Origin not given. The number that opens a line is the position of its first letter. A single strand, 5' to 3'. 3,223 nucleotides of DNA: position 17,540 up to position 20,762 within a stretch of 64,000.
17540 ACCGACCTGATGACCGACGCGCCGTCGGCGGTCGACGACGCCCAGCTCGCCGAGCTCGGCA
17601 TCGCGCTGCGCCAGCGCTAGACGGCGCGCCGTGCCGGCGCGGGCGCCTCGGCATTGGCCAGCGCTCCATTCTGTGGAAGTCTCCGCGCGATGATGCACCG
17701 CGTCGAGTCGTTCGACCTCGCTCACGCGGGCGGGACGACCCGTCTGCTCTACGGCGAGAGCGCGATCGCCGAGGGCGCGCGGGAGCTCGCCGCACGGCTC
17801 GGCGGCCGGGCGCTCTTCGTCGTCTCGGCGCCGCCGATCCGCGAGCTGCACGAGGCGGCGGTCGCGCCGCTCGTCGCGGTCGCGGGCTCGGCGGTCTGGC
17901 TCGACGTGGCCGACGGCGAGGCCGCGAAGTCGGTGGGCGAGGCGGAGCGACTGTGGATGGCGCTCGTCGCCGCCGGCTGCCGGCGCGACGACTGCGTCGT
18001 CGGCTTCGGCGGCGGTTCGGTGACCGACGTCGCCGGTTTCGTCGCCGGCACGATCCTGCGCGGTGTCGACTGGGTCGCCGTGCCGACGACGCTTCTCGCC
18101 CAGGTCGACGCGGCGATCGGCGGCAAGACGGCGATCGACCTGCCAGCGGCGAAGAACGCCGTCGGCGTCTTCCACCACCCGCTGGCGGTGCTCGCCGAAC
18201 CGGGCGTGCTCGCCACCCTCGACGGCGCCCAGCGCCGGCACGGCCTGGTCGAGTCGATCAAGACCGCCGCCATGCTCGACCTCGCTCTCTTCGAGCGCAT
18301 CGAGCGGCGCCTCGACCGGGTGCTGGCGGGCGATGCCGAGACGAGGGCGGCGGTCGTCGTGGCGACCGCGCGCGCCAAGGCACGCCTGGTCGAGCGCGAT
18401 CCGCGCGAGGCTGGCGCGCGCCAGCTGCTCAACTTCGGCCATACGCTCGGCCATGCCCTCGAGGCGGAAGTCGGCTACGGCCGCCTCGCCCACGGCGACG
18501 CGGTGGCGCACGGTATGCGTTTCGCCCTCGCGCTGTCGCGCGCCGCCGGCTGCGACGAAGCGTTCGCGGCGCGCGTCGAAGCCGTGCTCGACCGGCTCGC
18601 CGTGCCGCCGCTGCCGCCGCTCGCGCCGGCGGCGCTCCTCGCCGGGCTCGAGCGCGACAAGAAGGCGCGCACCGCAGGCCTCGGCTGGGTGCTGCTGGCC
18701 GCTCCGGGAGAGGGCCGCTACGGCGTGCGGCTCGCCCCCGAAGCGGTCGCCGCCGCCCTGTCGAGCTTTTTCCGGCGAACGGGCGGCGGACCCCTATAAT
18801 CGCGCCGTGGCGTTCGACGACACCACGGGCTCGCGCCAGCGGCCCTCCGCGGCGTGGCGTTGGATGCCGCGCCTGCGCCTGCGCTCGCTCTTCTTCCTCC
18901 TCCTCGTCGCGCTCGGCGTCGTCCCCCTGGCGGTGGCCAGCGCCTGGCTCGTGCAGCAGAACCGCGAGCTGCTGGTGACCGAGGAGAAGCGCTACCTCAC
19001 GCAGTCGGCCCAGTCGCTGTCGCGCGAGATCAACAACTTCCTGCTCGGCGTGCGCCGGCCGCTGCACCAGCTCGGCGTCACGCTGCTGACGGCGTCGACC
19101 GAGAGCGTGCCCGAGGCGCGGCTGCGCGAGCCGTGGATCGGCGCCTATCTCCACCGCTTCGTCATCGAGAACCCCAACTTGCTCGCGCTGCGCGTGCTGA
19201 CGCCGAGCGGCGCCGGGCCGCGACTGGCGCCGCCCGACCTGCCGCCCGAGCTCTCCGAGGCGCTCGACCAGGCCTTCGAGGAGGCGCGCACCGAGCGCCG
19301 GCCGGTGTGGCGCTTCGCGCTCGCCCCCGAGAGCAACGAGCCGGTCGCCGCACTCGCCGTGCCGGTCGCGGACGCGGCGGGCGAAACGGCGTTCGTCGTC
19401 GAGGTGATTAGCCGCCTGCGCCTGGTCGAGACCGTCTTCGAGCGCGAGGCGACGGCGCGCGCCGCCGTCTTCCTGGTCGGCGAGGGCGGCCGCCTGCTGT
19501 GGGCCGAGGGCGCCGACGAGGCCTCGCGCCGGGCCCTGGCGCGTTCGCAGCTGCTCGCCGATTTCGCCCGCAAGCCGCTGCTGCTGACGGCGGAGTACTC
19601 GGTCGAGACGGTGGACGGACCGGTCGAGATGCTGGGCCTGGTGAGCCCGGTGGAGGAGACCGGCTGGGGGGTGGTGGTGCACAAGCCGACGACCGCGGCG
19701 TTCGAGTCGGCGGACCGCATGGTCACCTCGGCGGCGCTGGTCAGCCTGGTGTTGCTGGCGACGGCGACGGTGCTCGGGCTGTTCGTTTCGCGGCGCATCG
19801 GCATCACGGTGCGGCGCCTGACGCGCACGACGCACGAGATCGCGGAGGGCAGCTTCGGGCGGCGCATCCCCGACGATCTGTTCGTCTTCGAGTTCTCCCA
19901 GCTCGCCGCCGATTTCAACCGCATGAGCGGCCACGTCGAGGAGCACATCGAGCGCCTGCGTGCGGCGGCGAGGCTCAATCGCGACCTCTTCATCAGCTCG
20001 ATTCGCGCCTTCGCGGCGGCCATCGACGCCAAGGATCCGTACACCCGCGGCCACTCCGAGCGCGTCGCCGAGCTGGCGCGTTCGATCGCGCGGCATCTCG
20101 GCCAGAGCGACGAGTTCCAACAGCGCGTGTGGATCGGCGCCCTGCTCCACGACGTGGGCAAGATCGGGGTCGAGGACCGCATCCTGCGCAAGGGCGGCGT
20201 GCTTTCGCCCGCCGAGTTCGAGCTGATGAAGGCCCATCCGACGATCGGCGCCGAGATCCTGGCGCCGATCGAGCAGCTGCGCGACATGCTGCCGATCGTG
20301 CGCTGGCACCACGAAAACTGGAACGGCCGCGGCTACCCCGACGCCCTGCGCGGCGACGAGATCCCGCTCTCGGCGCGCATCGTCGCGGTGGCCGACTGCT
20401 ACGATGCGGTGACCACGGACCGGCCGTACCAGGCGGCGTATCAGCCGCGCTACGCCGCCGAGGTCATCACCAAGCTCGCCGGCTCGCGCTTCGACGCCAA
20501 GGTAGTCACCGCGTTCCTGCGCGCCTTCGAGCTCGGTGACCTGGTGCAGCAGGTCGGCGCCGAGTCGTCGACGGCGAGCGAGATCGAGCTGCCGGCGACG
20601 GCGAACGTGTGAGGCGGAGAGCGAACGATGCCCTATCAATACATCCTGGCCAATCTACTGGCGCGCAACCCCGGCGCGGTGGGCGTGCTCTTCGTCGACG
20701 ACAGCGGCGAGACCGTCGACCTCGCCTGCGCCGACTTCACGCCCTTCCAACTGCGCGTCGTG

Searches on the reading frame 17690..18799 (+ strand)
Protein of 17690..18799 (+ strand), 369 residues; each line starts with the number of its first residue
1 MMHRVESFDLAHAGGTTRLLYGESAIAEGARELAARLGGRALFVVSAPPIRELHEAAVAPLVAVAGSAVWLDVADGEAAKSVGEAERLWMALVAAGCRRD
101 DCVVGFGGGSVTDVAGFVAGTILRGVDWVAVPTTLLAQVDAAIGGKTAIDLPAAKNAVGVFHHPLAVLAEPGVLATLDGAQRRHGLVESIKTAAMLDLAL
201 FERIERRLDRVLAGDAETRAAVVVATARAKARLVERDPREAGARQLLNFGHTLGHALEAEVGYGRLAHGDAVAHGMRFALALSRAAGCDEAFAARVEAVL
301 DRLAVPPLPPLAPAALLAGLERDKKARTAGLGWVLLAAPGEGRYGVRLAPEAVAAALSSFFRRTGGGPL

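Call 33: search_protein_families(library=pfam, proteins=[window:17690-18799:+], max_evalue=0.00001)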
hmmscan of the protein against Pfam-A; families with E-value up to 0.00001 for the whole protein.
window:17690-18799:+ (369 aa): 4 families
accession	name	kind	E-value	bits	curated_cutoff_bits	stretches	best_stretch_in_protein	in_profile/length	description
PF01761.26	DHQ_synthase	-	2.1e-38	131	24.2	1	72-180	3-111/115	3-dehydroquinate synthase N-terminal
PF24621.2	DHQS_C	-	2.1e-34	119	27.6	1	185-326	1-144/144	3-dehydroquinate synthase C-terminal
PF00465.25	Fe-ADH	-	2e-06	27.9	31.3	1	17-134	2-130/168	Iron-containing alcohol dehydrogenase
PF13685.12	Fe-ADH_2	-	6.8e-06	26.6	28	0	30-175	10-146/149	Iron-containing alcohol dehydrogenase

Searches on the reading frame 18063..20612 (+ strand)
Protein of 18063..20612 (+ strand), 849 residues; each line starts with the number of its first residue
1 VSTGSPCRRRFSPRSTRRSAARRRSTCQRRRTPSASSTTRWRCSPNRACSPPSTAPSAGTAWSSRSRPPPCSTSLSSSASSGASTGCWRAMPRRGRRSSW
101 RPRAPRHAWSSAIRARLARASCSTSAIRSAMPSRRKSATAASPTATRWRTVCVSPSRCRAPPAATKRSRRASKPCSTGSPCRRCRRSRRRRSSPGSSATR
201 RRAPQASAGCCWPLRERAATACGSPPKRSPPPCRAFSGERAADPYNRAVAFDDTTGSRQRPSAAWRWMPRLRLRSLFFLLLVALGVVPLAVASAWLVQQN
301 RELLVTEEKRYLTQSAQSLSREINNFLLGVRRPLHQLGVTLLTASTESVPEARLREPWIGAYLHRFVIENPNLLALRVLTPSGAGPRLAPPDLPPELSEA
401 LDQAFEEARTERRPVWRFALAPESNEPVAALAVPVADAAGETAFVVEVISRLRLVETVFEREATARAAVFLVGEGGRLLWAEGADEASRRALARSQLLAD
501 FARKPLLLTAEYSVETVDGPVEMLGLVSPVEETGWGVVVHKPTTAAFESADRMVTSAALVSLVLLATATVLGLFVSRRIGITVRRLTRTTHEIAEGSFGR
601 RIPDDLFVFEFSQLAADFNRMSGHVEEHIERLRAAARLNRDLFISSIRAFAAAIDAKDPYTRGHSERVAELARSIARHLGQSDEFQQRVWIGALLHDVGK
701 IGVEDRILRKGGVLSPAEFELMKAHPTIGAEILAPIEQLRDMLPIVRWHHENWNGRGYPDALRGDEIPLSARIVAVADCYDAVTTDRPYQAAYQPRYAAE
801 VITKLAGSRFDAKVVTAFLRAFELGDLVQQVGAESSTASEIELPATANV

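Call 33: search_protein_families(library=pfam, proteins=[window:18063-20612:+], max_evalue=0.00001)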
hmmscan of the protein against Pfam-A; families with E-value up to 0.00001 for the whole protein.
window:18063-20612:+ (849 aa): 4 families
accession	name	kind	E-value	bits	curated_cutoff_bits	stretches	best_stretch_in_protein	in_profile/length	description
PF13487.12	HD_5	-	4.4e-37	127.9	27.2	1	650-814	3-170/170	HD domain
PF01966.28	HD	-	3.7e-27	95.3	22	1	663-782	3-115/116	HD domain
PF02743.24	dCache_1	-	1.3e-08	35.1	45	1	304-539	3-239/240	Cache domain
PF00672.30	HAMP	-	4.1e-07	30.7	25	1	583-626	10-52/53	HAMP domain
